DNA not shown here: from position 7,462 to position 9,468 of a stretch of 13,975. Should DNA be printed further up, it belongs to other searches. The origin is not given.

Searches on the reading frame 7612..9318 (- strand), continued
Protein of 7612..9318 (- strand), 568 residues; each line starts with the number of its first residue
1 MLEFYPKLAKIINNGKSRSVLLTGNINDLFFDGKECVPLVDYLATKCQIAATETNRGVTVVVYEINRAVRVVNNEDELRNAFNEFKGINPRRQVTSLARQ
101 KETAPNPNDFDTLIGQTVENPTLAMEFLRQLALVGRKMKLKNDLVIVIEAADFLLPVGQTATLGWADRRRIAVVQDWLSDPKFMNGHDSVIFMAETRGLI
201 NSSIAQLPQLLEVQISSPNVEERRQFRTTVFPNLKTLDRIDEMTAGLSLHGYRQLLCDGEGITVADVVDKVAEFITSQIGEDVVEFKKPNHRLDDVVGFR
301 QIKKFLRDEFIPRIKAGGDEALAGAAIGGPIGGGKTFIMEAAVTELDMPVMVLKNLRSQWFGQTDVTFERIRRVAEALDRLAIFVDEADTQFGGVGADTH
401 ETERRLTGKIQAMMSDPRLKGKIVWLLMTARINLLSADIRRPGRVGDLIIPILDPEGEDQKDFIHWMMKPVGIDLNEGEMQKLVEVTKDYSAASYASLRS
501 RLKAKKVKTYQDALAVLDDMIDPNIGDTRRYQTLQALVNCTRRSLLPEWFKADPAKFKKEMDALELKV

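Call 17: find_encoding_contigs(protein=P0006, flank=10000, max_places=2)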
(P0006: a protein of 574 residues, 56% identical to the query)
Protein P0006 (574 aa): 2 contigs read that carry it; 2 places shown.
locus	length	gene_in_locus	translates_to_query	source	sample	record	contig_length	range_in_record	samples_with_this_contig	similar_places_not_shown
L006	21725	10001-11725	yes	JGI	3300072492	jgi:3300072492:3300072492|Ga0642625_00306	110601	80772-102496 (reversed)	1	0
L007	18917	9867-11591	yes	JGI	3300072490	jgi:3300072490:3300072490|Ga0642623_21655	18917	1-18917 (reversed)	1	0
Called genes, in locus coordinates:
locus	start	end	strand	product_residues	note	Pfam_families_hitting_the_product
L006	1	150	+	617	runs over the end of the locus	PF09084:NMT1 (faint)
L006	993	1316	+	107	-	-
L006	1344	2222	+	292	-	PF00092:VWA, PF13519:VWA_2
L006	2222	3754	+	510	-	PF00691:OmpA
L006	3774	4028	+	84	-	PF15777:Anti-TRAP (weak)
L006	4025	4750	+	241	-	-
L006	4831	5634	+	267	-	-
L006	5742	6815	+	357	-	-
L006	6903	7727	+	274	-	PF00528:BPD_transp_1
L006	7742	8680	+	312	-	PF00005:ABC_tran, PF13304:AAA_21 (faint)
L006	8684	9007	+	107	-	-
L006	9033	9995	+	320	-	PF13671:AAA_33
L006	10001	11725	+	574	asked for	PF00004:AAA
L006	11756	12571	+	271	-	-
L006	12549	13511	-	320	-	-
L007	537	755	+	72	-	-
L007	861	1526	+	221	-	-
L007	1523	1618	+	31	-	-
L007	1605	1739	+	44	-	-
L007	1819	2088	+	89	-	-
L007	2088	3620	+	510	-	PF00691:OmpA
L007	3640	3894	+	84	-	PF15777:Anti-TRAP (weak)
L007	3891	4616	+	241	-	-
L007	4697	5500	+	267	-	-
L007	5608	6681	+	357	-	-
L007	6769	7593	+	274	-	PF00528:BPD_transp_1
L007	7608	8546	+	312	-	PF00005:ABC_tran, PF13304:AAA_21 (faint)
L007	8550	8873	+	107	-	-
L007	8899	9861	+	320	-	PF13671:AAA_33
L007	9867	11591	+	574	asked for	PF00004:AAA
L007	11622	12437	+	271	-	-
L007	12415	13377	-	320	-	-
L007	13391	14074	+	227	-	-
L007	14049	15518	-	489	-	PF04851:ResIII, PF00270:DEAD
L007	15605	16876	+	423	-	PF00750:tRNA-synt_1d (faint), PF05746:DALR_1 (weak)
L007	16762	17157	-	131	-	-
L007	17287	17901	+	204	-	-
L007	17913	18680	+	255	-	-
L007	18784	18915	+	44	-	?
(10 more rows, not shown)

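Call 19: find_related_loci(query=window:7612-9318:-, collection=viral_contigs, flank=10000)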
Query window:7612-9318:- (568 aa) in viral_contigs; peptide patterns used: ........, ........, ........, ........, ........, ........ (x = any residue, [..] = any of these).
5 stretches matched a pattern, but none encodes a relative of the query by tblastn (E <= 1e-3).

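Call 23: find_related_loci(query=A1, collection=viral_contigs, flank=10000)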
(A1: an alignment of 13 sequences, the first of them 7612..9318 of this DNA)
Query A1 (568 aa) in viral_contigs; peptide patterns used: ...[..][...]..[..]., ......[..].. (x = any residue, [..] = any of these).
11 stretches matched a pattern; 6 encode a relative of the query (tblastn E <= 1e-3); 6 distinct loci.
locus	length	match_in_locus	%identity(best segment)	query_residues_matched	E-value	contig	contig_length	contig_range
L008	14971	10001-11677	53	3-548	0e+0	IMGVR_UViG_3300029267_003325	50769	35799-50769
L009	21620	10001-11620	52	2-546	8e-176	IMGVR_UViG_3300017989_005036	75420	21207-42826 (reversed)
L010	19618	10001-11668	45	2-567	8e-164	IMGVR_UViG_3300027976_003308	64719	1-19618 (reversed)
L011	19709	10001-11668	45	2-567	8e-164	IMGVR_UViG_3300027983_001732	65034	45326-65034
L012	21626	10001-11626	46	1-546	4e-152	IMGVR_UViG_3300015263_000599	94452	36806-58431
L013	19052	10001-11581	53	1-547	0e+0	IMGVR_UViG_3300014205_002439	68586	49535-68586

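Call 28: search_solved_structures(query=A1, max_evalue=0.001)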
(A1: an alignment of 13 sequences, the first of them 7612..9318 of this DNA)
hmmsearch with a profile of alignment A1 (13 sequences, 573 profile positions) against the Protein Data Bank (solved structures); distinct sequences matched with E-value up to 0.001: 197 (the best 60 are shown).
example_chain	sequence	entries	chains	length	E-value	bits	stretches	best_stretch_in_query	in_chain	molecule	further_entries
5vc7_A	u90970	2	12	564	4e-28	101.4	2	325-500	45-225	VCP-like ATPase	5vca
5g4g_A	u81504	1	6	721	9.2e-28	100.2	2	325-500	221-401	VCP-LIKE ATPASE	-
5g4f_A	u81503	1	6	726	9.4e-28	100.2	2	325-500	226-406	VCP-LIKE ATPASE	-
6chs_H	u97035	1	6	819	3e-26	95.2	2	325-527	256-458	Putative cell division control protein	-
6oaa_B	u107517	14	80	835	4e-26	94.8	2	324-527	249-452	Cell division control protein 48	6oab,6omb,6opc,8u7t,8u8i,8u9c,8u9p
8dar_A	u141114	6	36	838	4e-26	94.8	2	324-527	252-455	Cell division control protein 48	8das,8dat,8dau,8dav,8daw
6oa9_A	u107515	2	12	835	2.3e-25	92.3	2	324-527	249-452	Cell division control protein 48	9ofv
7wub_C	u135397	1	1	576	3.1e-24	88.6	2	316-528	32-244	Transitional endoplasmic reticulum ATPase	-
7wub_D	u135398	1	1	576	3.3e-24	88.4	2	317-528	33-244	Transitional endoplasmic reticulum ATPase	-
6mck_A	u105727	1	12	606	4.4e-24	88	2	319-528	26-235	Transitional endoplasmic reticulum ATPase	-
5c18_A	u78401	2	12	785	7.7e-24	87.3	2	316-528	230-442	Transitional endoplasmic reticulum ATPase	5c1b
7rlj_A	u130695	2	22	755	9.6e-24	86.9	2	316-528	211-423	Transitional endoplasmic reticulum ATPase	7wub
8yka_A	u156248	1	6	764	1e-23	86.9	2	316-528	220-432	Transitional endoplasmic reticulum ATPase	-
8rs9_A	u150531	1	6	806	1.1e-23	86.7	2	316-528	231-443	Transitional endoplasmic reticulum ATPase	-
7y4w_A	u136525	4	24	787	1.1e-23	86.7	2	316-528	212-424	Transitional endoplasmic reticulum ATPase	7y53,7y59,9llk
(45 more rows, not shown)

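Call 30: search_protein_families(library=phrogs, proteins=[L009:16426-18327:+, L009:18377-19429:+, L009:19509-20846:+, L009:20827-21573:+, L010:14514-15599:+, L010:15624-16727:+, L010:18051-19280:+, L004:7933-10236:+], max_evalue=0.001)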
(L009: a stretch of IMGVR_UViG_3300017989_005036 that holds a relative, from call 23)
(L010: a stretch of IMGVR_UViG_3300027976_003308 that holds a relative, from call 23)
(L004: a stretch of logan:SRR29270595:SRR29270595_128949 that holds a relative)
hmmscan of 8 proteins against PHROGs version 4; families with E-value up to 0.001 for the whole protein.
L009:16426-18327:+ (633 aa): 0 families

L009:18377-19429:+ (350 aa): 2 families
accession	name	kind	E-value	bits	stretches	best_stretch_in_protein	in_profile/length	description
phrog_6572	-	other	2.8e-26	93.5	1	5-343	6-304/325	ADP-ribosylglycohydrolase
phrog_22100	-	unknown function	6.6e-13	49.7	1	7-317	3-278/306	-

L009:19509-20846:+ (445 aa): 1 family
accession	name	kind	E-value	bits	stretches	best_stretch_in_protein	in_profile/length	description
phrog_35624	-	unknown function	1.6e-34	120.4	1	21-232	3-197/210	-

L009:20827-21573:+ (248 aa): 1 family
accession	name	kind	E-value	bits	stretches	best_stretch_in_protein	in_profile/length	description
phrog_4717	-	DNA, RNA and nucleotide metabolism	4.4e-40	138.9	1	4-237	3-228/250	tRNA-His guanylyltransferase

L010:14514-15599:+ (361 aa): 0 families

L010:15624-16727:+ (367 aa): 2 families
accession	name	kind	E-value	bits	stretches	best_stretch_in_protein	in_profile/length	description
phrog_6572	-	other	1.7e-31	110.6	1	12-361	3-305/325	ADP-ribosylglycohydrolase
phrog_22100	-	unknown function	1.4e-06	28.9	1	18-334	4-277/306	-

L010:18051-19280:+ (409 aa): 2 families
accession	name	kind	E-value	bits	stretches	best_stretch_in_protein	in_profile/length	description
phrog_35624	-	unknown function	2e-38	133.2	1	4-197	3-189/210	-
phrog_13212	-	unknown function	0.00093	19.8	0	248-327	15-92/210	-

L004:7933-10236:+ (767 aa): 0 families

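Call 31: search_protein_families(library=pfam, proteins=[L009:19509-20846:+, L010:18051-19280:+, L009:16426-18327:+, L010:14514-15599:+, L004:7933-10236:+, L012:53-982:+, L012:986-2542:+, L012:2560-3297:+, L012:3372-4163:+, L012:7545-8105:+], max_evalue=0.01)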
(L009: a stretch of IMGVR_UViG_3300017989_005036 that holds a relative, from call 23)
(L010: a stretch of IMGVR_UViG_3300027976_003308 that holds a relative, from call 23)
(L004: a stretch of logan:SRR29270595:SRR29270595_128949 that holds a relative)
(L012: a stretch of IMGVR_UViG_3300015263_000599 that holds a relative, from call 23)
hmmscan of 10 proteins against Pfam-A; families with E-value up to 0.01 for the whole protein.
L009:19509-20846:+ (445 aa): 1 family
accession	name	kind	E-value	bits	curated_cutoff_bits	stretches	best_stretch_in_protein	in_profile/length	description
PF00596.27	Aldolase_II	-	2.9e-05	24.5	22.2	1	278-356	15-93/183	Class II Aldolase and Adducin N-terminal domain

L010:18051-19280:+ (409 aa): 2 families
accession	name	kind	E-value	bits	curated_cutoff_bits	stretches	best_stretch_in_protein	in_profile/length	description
PF04127.22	DFP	-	1.8e-06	28.4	22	1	61-175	64-172/186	DNA/pantothenate metabolism flavoprotein C-terminal domain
PF00596.27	Aldolase_II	-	8.3e-06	26.2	22.2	1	250-327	15-92/183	Class II Aldolase and Adducin N-terminal domain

L009:16426-18327:+ (633 aa): 1 family
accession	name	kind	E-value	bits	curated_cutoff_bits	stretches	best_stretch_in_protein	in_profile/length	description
PF08614.16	ATG16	-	0.0022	18.6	33.7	1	75-146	79-150/200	Autophagy protein 16 (ATG16)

L010:14514-15599:+ (361 aa): 1 family
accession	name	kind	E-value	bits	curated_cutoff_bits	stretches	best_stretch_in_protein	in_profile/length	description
PF08804.16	gp32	-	9.5e-08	32.7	26.8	1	177-352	5-200/208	gp32 DNA binding protein like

L004:7933-10236:+ (767 aa): 0 families

L012:53-982:+ (309 aa): 3 families
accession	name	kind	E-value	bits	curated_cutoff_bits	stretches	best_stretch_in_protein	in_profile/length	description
PF13519.12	VWA_2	-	4e-14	53.6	27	1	25-134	1-107/107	von Willebrand factor type A domain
PF00092.34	VWA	-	6.2e-09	36.8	23.8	1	25-142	2-122/174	von Willebrand factor type A domain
PF09967.15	DUF2201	-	0.0057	17.2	26.4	0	25-104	1-71/123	VWA-like domain (DUF2201)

L012:986-2542:+ (518 aa): 1 family
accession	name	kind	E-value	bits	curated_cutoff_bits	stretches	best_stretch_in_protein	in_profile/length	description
PF00691.25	OmpA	-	1.1e-09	38.9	27.2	1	426-499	2-77/98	OmpA family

L012:2560-3297:+ (245 aa): 0 families

L012:3372-4163:+ (263 aa): 1 family
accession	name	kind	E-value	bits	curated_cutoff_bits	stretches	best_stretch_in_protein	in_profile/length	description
PF18241.6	AvrM-A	-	0.0011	19.9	27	1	23-143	11-129/147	Flax-rust effector AvrM-A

L012:7545-8105:+ (186 aa): 1 family
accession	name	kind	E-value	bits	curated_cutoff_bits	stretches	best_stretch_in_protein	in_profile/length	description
PF02464.23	CinA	-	1.7e-33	115.9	23.5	1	14-171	3-154/155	Competence-damaged protein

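Call 38: search_protein_families(library=phrogs, alignment_id=A2, max_evalue=0.00001)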
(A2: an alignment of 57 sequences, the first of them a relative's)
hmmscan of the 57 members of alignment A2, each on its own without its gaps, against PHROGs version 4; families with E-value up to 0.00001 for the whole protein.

A. member 1, L008:4816-6825:+ (669 aa): 1 family
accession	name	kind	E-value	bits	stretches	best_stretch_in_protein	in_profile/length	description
phrog_13126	-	moron, auxiliary metabolic gene and host takeover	8.9e-44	151.3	1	31-410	2-364/394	beta-1,4-glycosyltransferase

B. families by the number of members that match (of 57 scanned): 41 families (the first 25 are shown)
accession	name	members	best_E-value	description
phrog_6572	-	2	6.6e-29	ADP-ribosylglycohydrolase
phrog_26784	-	2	4.9e-16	-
phrog_7897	-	2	6.6e-11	-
phrog_22100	-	2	2.6e-09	-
phrog_13126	-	1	8.9e-44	beta-1,4-glycosyltransferase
phrog_19918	-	1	2.4e-37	-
phrog_16726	-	1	4.6e-34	HNH endonuclease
phrog_1866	-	1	6.4e-31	-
phrog_1192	-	1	1.4e-24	single strand DNA binding protein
phrog_37670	-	1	6.8e-24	-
phrog_2071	-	1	3.9e-20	ATPase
phrog_589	-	1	1.6e-18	HNH endonuclease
phrog_2118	-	1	3e-17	HNH endonuclease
phrog_8660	-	1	5.1e-17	HNH endonuclease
phrog_1271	-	1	1.9e-16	HNH endonuclease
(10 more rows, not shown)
